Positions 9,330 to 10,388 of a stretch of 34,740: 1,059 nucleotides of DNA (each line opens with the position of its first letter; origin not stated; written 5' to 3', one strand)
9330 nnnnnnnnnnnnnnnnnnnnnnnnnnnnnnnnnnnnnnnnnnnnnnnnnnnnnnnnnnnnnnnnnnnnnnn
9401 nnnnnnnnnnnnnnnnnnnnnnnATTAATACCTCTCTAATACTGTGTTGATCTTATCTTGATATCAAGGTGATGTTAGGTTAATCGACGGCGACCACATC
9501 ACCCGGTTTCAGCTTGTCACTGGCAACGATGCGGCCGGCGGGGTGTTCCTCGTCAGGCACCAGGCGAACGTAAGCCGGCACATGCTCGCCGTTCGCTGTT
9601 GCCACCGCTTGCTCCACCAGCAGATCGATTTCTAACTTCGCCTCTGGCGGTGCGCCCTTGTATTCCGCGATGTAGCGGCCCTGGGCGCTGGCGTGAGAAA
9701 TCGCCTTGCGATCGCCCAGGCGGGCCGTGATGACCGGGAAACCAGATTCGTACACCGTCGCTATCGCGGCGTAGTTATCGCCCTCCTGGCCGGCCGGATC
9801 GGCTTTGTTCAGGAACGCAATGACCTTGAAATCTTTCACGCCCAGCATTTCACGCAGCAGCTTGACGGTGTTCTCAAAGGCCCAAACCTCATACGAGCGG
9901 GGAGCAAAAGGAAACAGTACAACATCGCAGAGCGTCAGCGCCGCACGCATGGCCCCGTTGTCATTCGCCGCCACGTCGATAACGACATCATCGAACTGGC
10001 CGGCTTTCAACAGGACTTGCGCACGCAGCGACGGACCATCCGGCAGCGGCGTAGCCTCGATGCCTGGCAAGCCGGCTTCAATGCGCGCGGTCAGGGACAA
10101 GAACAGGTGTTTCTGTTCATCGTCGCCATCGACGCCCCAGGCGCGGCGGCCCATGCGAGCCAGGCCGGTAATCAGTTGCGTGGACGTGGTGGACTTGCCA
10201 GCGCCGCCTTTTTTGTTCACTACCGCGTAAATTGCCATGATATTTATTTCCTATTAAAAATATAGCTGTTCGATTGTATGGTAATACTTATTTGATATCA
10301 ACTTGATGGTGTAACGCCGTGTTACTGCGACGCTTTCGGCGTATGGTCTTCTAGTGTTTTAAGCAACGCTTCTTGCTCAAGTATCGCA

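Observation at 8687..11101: Four arrays of 11-bp-phased TTGAT repeats bracket every gene block of the par region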

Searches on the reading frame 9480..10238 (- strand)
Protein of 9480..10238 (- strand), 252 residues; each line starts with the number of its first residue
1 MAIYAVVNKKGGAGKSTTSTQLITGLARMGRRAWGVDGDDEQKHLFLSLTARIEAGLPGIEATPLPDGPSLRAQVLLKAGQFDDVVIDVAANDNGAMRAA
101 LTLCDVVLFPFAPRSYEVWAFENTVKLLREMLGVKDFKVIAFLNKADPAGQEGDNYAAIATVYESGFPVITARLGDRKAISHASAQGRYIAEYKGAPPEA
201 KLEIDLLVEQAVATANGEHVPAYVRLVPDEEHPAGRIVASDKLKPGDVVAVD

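Call 9: search_protein_families(library=pfam, proteins=[window:9480-10238:-], max_evalue=0.01)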
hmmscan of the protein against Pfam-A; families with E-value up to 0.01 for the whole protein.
window:9480-10238:- (252 aa): 5 families
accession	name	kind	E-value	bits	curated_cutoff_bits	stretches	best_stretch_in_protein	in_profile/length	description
PF13614.12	AAA_31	-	1.6e-09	38.4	27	1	2-40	2-40/177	AAA domain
PF01656.29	CbiA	-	4.7e-09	36.7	25.4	1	5-188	2-123/125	CobQ/CobB/MinD/ParA nucleotide binding domain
PF09140.17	MipZ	-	3.9e-08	33.4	20.7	1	6-48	5-47/262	ATPase MipZ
PF00142.24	Fer4_NifH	-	0.0013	18.7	25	1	8-40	6-38/271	4Fe-4S iron sulfur cluster binding proteins, NifH/frxC family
PF10609.15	ParA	-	0.0024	17.8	27.1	1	3-33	5-35/246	NUBPL iron-transfer P-loop NTPase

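Call 11: search_dna_similar(query=window:9480-10238:-, collection=plasmids, mode=protein, max_rows=25)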
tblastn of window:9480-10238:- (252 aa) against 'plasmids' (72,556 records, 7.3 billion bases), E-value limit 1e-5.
Records with a match: 654; places in all: 683; records where one place covers at least 80% of the query: 493.
Best place of each record, by identity: <60% 654.
By first word of the organism name: Serratia 73; Xanthomonas 70; Pseudomonas 59; Escherichia 58; Acinetobacter 47; Burkholderia 46; Zymomonas 25; Aeromonas 22; Citrobacter 18; Sphingobium 18; and 84 more.
By predicted mobility (MOB-suite, as given by PLSDB): non-mobilizable 274; conjugative 252; mobilizable 128.
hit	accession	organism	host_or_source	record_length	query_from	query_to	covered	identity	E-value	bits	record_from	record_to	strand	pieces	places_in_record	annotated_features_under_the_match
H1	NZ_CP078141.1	Pseudomonas savastanoi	Olea europaea,knots on olive ...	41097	1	219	87%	41.5%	6e-35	139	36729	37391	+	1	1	AAA family ATPase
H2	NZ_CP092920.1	Pseudomonas syringae group genomosp. 7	Helianthus annuus,cell culture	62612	1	219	87%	41.5%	6e-35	139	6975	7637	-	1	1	AAA family ATPase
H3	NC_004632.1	Pseudomonas syringae pv. tomato str. DC3000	-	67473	1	219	87%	41.5%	6e-35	139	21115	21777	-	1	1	AAA family ATPase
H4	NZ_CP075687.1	Pseudomonas amygdali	cell culture,cucumber "Kurazh F1"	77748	1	219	87%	41.5%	6e-35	139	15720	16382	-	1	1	AAA family ATPase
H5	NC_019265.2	Pseudomonas savastanoi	olive knot (Olea europaea)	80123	1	219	87%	41.5%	6e-35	139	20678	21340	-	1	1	AAA family ATPase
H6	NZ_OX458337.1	Pseudomonas syringae group genomosp. 3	Solanum lycopersicum,tomato bacterial ...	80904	1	219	87%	41.5%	6e-35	139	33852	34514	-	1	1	AAA family ATPase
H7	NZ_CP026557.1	Pseudomonas amygdali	Prunus avium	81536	1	219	87%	41.5%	6e-35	139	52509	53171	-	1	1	AAA family ATPase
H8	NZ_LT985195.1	Pseudomonas syringae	-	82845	1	219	87%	41.5%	6e-35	139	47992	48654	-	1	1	AAA family ATPase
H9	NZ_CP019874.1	Pseudomonas syringae group genomosp. 3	Solanum lycopersicum cv. Brillante,pure ...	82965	1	219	87%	41.5%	6e-35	139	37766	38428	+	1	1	AAA family ATPase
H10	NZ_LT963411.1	Pseudomonas syringae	-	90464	1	219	87%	41.5%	6e-35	139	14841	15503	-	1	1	AAA family ATPase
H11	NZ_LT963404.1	Pseudomonas syringae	-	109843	1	219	87%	41.5%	6e-35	139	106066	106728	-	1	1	AAA family ATPase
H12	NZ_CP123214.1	Pseudomonas amygdali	Aesculus hippocastanum,cell culture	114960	1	219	87%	41.5%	6e-35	139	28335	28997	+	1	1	AAA family ATPase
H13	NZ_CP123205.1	Pseudomonas amygdali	Aesculus hippocastanum,cell culture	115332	1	219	87%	41.5%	6e-35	139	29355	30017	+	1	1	AAA family ATPase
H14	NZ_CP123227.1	Pseudomonas amygdali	Aesculus hippocastanum,cell culture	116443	1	219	87%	41.5%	6e-35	139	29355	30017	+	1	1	AAA family ATPase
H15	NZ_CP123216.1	Pseudomonas amygdali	Aesculus hippocastanum,cell culture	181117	1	219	87%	41.5%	6e-35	139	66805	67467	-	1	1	AAA family ATPase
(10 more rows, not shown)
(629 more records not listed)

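Call 13: search_dna_similar(query=window:9480-10238:-, collection=phages, mode=protein, max_rows=25)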
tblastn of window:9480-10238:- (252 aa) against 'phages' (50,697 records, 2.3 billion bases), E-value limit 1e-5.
Records with a match: 34; places in all: 34; records where one place covers at least 80% of the query: 32.
Best place of each record, by identity: <60% 34.
By first word of the organism name: Burkholderia 26; Zymomonas 3; Escherichia 2; Pseudomonas 1; Dolichospermum 1; Bacteriophage 1.
By host as written in the record: Burkholderia pseudomallei 15; Burkholderia sp. 5; Burkholderia glumae 4; - 4; Burkholderia cenocepacia C6433 2; Escherichia coli C600 2; Pseudomonas sp. PARCI1 1; Dolichospermum flos-aquae 1.
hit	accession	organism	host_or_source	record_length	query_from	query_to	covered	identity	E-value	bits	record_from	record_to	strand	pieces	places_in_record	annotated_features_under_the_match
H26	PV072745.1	Burkholderia phage vB_FUB21a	Burkholderia sp.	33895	1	217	86%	47.0%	6e-40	152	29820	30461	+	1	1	hypothetical protein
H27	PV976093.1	Burkholderia phage vB_FUB29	Burkholderia pseudomallei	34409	1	217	86%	47.0%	6e-40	152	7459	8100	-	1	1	AAA family ATPase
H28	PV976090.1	Burkholderia phage vB_SBP8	Burkholderia pseudomallei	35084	1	217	86%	47.0%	6e-40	152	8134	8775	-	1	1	AAA family ATPase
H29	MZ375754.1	Burkholderia phage PK23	Burkholderia pseudomallei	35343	1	217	86%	47.0%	6e-40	152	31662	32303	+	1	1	chromosome partitioning protein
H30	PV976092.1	Burkholderia phage vB_FUB21b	Burkholderia pseudomallei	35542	1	217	86%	47.0%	6e-40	152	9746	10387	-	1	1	AAA family ATPase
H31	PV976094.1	Burkholderia phage vB_FUB5b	Burkholderia pseudomallei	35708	1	217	86%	47.0%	6e-40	152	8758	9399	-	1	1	AAA family ATPase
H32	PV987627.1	Burkholderia phage vB_FUB26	Burkholderia pseudomallei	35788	1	217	86%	47.0%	6e-40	152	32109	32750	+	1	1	AAA family ATPase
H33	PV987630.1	Burkholderia phage vB_FUB47b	Burkholderia pseudomallei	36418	1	217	86%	47.0%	6e-40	152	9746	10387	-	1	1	AAA family ATPase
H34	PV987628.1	Burkholderia phage vB_FUB33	Burkholderia pseudomallei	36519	1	217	86%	47.0%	6e-40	152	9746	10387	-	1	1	AAA family ATPase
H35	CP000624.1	Burkholderia phage phiE12-2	Burkholderia pseudomallei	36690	1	217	86%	47.0%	6e-40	152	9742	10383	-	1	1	gp12, partition protein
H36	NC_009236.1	Burkholderia phage phiE12-2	Burkholderia pseudomallei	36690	1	217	86%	47.0%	6e-40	152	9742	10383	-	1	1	ParA-like partition protein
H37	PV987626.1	Burkholderia phage vB_FUBS2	Burkholderia pseudomallei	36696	1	217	86%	47.0%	6e-40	152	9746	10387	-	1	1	AAA family ATPase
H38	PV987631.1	Burkholderia phage vB_SBP10b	Burkholderia pseudomallei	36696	1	217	86%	47.0%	6e-40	152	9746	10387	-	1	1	AAA family ATPase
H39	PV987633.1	Burkholderia phage vB_SBP23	Burkholderia pseudomallei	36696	1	217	86%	47.0%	6e-40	152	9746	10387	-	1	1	AAA family ATPase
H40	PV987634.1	Burkholderia phage vB_SBP24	Burkholderia pseudomallei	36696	1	217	86%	47.0%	6e-40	152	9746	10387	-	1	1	AAA family ATPase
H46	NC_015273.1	Burkholderia phage KS14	Burkholderia cenocepacia C6433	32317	3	207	81%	43.2%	4e-38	146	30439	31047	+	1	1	40: ParA-like partition protein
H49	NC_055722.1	Burkholderia phage FLC5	Burkholderia glumae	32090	3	207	81%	42.9%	2e-35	139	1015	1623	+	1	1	ORF1: ParA-like partition protein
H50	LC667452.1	Burkholderia phage FLC10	Burkholderia glumae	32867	16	240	89%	38.4%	3e-31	127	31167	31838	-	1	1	hypothetical protein (x2)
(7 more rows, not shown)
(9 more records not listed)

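Call 14: get_annotated_region(hit=H36, flank=4000)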
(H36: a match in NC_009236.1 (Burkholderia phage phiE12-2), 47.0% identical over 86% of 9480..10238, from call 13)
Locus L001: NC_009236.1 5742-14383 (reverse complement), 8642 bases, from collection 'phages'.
description: Burkholderia phage phiE12-2, complete genome.
organism: Burkholderia phage phiE12-2 (NCBI taxid 2881401)
taxonomy: Viruses; Duplodnaviria; Heunggongvirae; Uroviricota; Caudoviricetes; Peduoviridae; Duodecimduovirus; Duodecimduovirus phiE122
host: Burkholderia pseudomallei; source: -; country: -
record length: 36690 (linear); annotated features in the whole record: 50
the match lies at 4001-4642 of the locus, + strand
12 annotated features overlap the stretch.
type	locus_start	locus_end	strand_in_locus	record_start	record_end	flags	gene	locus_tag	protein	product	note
CDS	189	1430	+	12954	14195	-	-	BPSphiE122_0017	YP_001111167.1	gp17, hypothetical protein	-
CDS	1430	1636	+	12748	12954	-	-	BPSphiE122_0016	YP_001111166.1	DNA methyltransferase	-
CDS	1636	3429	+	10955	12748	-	-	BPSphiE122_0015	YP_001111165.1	nicking at origin of replication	identified by match to protein family HMM PF05840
CDS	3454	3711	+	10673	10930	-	-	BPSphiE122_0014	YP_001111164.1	transcriptional regulator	identified by match to protein family HMM PF04606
CDS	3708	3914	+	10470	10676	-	-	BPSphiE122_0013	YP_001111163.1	gp13, phage transcriptional activator, Ogr/Delta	identified by match to protein family HMM PF04606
CDS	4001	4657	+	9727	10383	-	-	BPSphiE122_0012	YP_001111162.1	ParA-like partition protein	-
CDS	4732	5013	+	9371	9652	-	-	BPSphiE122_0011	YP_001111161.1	transcriptional repressor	-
CDS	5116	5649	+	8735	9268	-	-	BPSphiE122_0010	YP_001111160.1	gp10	identified by match to protein family HMM PF05488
CDS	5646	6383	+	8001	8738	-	-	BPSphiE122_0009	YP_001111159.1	gp9, bacteriophage protein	-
CDS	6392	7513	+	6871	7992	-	-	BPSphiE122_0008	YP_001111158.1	gp8, bacteriophage protein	-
CDS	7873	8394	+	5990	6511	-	-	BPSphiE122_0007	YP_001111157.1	toxin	identified by match to protein family HMM PF05973; match to protein family HMM TIGR02683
CDS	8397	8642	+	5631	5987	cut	-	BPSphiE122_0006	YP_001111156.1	transcriptional repressor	identified by match to protein family HMM TIGR02684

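Call 15: get_annotated_region(hit=H46, flank=4000)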
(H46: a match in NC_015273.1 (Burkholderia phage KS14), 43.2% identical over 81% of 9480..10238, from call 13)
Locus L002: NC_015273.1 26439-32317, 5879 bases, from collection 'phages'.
description: Burkholderia phage KS14, complete genome.
organism: Burkholderia phage KS14 (NCBI taxid 910475)
taxonomy: Viruses; Duplodnaviria; Heunggongvirae; Uroviricota; Caudoviricetes; Peduoviridae; Kisquattuordecimvirus; Kisquattuordecimvirus KS14
host: Burkholderia cenocepacia C6433; source: -; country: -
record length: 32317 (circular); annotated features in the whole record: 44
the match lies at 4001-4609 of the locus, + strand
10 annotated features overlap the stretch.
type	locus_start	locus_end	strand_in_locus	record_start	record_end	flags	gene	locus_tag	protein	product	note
CDS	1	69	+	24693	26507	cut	35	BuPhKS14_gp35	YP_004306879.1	terminase large subunit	terminase ATPase subunit (P)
CDS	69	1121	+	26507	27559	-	36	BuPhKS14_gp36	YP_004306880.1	portal protein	portal vertex protein (Q)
CDS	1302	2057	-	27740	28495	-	37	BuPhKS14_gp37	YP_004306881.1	replication initiation protein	-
CDS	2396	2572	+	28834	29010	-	38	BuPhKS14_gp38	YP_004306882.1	gp38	hypothetical protein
CDS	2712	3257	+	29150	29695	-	39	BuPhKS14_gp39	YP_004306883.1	gp39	hypothetical protein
CDS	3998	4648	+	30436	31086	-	40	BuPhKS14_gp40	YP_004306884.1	ParA-like partition protein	DNA partitioning protein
CDS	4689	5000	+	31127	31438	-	41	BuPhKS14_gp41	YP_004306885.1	transcriptional repressor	hypothetical protein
CDS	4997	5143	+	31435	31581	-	42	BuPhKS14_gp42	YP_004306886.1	gp42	hypothetical protein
CDS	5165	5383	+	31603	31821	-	43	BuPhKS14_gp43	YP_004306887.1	gp43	hypothetical protein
CDS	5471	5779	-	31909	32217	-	44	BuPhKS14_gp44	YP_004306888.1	gp44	hypothetical protein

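Call 16: find_related_loci(query=window:9480-10238:-, collection=viral_contigs, flank=4000)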
Query window:9480-10238:- (252 aa) in viral_contigs; peptide patterns used: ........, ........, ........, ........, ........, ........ (x = any residue, [..] = any of these).
6 stretches matched a pattern; 1 encode a relative of the query (tblastn E <= 1e-3); 1 distinct loci.
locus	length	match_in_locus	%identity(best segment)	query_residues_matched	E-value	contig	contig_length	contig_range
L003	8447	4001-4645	69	1-215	2e-101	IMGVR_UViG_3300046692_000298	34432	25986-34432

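Call 17: find_related_loci(query=window:9480-10238:-, collection=genome_contigs, flank=4000)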
Query window:9480-10238:- (252 aa) in genome_contigs; peptide patterns used: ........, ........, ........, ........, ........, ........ (x = any residue, [..] = any of these).
118 stretches matched a pattern, but none encodes a relative of the query by tblastn (E <= 1e-3).

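Call 50: search_protein_families(library=phrogs, proteins=[window:9480-10238:-], max_evalue=0.001)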
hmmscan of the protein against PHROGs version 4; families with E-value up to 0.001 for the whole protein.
window:9480-10238:- (252 aa): 1 family
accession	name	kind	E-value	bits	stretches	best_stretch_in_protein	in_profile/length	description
phrog_164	-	DNA, RNA and nucleotide metabolism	1.7e-28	101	1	1-208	224-466/500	ParA-like partition protein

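Call 51: search_solved_structures(query=window:9480-10238:-, max_evalue=0.00001)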
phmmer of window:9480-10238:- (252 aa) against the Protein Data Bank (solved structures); distinct sequences matched with E-value up to 0.00001: 0.

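Call 52: search_protein_families(library=ncbifam, proteins=[window:9480-10238:-], max_evalue=0.01)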
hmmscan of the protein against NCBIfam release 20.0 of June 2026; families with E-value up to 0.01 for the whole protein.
window:9480-10238:- (252 aa): 9 families
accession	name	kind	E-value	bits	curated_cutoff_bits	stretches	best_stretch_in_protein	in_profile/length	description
NF041546.1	ParA_partition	equivalog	5.3e-29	101.2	180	1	3-209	1-202/203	ParA family partition ATPase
TIGR03371.1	cellulose_yhjQ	equivalog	4.7e-07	29.5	157.85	0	1-54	1-53/246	cellulose biosynthesis protein BcsQ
TIGR01969.1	minD_arch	subfamily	3.9e-05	23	201.75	1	5-39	4-38/251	cell division ATPase MinD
TIGR01968.1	minD_bact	equivalog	4.5e-05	22.9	212.9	1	5-44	5-44/261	septum site-determining protein MinD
TIGR03453.1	partition_RepA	equivalog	0.00053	18.9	348.45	1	3-39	106-142/387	plasmid partitioning protein RepA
TIGR01281.1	DPOR_bchL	equivalog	0.0007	19.1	345.15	1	7-45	5-43/268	ferredoxin:protochlorophyllide reductase (ATP-dependent) iron-sulfur ATP-binding protein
NF010443.0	PRK13869.1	subfamily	0.0014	17.5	446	1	3-41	123-161/405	plasmid-partitioning protein RepA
NF008079.0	PRK10818.1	equivalog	0.0021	17.4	508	1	3-44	4-45/270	septum site-determining protein MinD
NF010259.0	PRK13705.1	equivalog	0.0072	15.3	725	0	3-43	108-148/388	plasmid-partitioning protein SopA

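Call 60: get_annotated_region(hit=H49, flank=2500)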
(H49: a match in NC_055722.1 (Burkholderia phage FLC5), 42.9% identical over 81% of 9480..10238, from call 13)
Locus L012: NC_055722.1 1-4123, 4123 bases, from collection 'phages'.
description: Burkholderia phage FLC5 DNA, complete genome.
organism: Burkholderia phage FLC5 (NCBI taxid 2716322)
taxonomy: Viruses; Duplodnaviria; Heunggongvirae; Uroviricota; Caudoviricetes; Peduoviridae; Kisquattuordecimvirus; Kisquattuordecimvirus FLC5
host: Burkholderia glumae; source: -; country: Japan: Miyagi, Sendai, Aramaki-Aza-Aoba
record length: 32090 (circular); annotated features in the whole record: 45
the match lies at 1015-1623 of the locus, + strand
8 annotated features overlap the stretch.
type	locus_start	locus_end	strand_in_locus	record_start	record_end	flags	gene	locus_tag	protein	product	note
CDS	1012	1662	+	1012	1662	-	ORF1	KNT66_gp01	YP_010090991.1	ParA-like partition protein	-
CDS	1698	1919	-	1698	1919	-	ORF2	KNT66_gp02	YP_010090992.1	hypothetical protein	-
CDS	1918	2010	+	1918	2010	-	ORF3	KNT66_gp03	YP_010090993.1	transcriptional repressor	-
CDS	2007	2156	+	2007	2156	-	ORF4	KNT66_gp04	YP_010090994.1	hypothetical protein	-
CDS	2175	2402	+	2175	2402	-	ORF5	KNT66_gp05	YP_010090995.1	hypothetical protein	-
CDS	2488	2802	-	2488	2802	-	ORF6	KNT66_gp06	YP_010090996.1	hypothetical protein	-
CDS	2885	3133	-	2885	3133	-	ORF7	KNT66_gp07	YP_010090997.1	hypothetical protein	-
CDS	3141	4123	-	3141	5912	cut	ORF8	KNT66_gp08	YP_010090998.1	DNA primase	-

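Call 61: get_annotated_region(hit=H50, flank=2500)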
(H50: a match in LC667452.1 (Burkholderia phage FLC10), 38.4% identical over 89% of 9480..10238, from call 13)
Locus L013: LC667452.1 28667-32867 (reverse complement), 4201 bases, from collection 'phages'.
description: Burkholderia phage FLC10 DNA, complete genome.
organism: Burkholderia phage FLC10 (NCBI taxid 2906468)
taxonomy: Viruses; Duplodnaviria; Heunggongvirae; Uroviricota; Caudoviricetes; Peduoviridae; Kisquattuordecimvirus; Kisquattuordecimvirus FLC10
host: Burkholderia glumae; source: -; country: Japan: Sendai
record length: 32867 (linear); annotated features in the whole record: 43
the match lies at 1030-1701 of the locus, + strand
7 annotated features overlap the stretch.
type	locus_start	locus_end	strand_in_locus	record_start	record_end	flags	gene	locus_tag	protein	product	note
CDS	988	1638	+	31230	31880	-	-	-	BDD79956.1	hypothetical protein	FLC10_gp43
CDS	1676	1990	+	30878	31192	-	-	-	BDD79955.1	hypothetical protein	FLC10_gp42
CDS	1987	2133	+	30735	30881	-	-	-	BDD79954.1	hypothetical protein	FLC10_gp41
CDS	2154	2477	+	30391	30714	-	-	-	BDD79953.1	hypothetical protein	FLC10_gp40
CDS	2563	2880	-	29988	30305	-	-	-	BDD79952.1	hypothetical protein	FLC10_gp39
CDS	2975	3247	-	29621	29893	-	-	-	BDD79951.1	hypothetical protein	FLC10_gp38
CDS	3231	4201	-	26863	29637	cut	-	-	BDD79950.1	hypothetical protein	FLC10_gp37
